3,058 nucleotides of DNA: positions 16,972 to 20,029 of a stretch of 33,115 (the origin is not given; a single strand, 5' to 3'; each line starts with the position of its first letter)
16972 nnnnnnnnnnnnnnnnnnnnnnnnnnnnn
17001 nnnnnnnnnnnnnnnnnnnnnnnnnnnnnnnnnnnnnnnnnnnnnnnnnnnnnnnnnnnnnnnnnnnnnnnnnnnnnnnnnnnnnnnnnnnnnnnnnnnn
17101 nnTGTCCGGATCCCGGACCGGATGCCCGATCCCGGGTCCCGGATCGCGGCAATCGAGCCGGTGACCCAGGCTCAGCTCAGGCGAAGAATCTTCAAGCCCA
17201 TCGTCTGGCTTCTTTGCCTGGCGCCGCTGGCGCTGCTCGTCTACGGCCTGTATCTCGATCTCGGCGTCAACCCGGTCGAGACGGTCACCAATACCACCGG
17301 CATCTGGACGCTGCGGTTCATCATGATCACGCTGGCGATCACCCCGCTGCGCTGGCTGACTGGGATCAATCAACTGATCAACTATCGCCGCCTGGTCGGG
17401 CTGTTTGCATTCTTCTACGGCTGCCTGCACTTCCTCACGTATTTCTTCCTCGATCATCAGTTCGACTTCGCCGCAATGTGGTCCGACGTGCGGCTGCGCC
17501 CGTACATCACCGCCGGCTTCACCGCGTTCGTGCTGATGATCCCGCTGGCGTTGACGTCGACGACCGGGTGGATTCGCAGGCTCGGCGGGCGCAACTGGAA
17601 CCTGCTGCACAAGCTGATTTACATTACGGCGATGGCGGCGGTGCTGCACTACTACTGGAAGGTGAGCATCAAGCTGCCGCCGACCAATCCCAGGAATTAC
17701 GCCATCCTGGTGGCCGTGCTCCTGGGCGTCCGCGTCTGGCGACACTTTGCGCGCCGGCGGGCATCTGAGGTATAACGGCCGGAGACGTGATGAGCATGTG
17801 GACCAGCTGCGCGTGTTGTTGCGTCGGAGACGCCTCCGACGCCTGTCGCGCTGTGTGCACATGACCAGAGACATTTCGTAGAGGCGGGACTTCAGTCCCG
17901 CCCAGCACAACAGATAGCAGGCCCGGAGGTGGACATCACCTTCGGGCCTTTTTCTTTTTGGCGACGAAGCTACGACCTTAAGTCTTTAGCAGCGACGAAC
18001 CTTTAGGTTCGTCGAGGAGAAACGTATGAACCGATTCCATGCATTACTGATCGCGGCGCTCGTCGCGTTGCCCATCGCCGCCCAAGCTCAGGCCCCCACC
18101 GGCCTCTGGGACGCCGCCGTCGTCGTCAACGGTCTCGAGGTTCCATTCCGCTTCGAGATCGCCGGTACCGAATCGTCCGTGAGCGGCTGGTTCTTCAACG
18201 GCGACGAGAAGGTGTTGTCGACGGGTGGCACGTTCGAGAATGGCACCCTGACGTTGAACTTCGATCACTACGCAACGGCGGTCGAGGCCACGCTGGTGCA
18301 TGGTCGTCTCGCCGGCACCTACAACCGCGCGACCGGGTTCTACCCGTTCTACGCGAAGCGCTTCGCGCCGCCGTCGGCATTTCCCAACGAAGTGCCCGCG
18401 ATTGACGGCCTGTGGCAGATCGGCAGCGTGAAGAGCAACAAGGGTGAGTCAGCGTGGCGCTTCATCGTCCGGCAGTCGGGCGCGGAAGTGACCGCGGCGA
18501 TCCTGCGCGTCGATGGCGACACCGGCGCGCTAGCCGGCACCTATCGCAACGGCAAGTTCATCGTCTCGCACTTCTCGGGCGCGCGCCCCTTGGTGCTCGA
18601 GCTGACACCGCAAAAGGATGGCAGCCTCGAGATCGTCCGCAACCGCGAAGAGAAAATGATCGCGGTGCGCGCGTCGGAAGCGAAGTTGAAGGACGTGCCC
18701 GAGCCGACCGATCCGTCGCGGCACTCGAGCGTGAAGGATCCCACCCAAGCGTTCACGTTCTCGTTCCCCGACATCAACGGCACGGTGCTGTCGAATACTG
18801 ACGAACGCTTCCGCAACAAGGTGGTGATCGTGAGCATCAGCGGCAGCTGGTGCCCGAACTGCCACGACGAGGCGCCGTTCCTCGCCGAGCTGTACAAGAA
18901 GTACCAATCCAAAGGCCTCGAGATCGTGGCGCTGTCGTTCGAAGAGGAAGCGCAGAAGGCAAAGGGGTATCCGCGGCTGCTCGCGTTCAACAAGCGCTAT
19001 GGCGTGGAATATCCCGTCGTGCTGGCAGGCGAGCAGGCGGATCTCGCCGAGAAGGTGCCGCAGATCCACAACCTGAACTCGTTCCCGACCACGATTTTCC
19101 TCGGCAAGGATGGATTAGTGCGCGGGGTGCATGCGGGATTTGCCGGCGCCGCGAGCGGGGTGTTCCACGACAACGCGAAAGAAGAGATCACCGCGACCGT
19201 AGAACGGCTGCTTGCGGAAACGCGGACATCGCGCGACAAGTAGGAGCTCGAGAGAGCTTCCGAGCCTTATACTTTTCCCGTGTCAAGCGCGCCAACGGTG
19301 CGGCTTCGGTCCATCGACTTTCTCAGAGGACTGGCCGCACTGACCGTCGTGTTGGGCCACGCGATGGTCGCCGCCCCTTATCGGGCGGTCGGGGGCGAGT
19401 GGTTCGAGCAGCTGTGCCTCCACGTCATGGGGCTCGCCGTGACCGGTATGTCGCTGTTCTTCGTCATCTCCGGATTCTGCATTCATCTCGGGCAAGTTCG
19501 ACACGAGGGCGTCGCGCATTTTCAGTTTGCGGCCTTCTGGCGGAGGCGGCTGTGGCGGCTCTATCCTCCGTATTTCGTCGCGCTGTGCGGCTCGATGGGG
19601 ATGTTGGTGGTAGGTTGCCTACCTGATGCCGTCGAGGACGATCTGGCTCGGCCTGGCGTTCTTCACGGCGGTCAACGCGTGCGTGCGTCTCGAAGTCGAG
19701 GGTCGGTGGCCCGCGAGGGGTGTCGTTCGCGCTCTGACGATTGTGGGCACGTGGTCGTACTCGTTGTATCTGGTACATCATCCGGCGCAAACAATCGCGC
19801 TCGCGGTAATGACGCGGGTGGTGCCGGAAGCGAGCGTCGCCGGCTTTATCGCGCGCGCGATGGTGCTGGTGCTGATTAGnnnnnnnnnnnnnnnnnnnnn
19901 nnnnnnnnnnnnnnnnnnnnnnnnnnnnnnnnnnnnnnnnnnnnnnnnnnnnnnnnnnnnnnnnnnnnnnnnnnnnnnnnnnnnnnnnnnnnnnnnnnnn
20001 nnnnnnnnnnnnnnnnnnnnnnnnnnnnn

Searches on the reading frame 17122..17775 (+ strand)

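Call 4: search_protein_families(library=pfam, proteins=[window:17122-17775:+], max_evalue=0.01)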
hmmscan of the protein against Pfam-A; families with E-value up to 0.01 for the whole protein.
window:17122-17775:+ (217 aa): 1 family
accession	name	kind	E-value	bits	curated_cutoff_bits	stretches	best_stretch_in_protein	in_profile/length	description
PF01794.25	Ferric_reduct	-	6.2e-17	62.2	28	1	59-173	1-120/121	Ferric reductase like transmembrane component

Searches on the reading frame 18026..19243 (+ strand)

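Call 4: search_protein_families(library=pfam, proteins=[window:18026-19243:+], max_evalue=0.01)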
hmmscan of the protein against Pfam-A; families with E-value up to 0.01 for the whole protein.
window:18026-19243:+ (405 aa): 6 families
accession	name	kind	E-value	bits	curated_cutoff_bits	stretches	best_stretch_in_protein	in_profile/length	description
PF00578.27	AhpC-TSA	-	7.9e-13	48.9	26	1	241-366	4-122/124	AhpC/TSA family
PF08534.16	Redoxin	-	2.5e-12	47.2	26.6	1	241-371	7-134/148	Redoxin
PF13905.12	Thioredoxin_8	-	2.4e-08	34.6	27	1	264-363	1-92/94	Thioredoxin-like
PF00085.26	Thioredoxin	-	6.3e-05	23.4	23.5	1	264-317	18-75/103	Thioredoxin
PF13098.12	Thioredoxin_2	-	0.00075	20.3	27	1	264-368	5-90/104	Thioredoxin-like domain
PF00255.25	GSHPx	-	0.0038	17.2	27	1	244-304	3-60/108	Glutathione peroxidase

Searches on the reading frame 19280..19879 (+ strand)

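Call 4: search_protein_families(library=pfam, proteins=[window:19280-19879:+], max_evalue=0.01)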
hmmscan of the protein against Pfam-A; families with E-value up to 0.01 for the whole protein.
window:19280-19879:+ (199 aa): 3 families
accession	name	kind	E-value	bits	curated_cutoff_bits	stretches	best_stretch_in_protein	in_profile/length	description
PF01757.29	Acyl_transf_3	-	1.4e-16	60.9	31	1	10-106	2-91/326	Acyltransferase domain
PF07786.18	HGSNAT_cat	-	0.00083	19.4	22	1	8-90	1-76/222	Heparan-alpha-glucosaminide N-acetyltransferase, catalytic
PF10129.15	OpgC_C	-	0.00092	18.7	21.4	1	10-97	3-81/358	OpgC protein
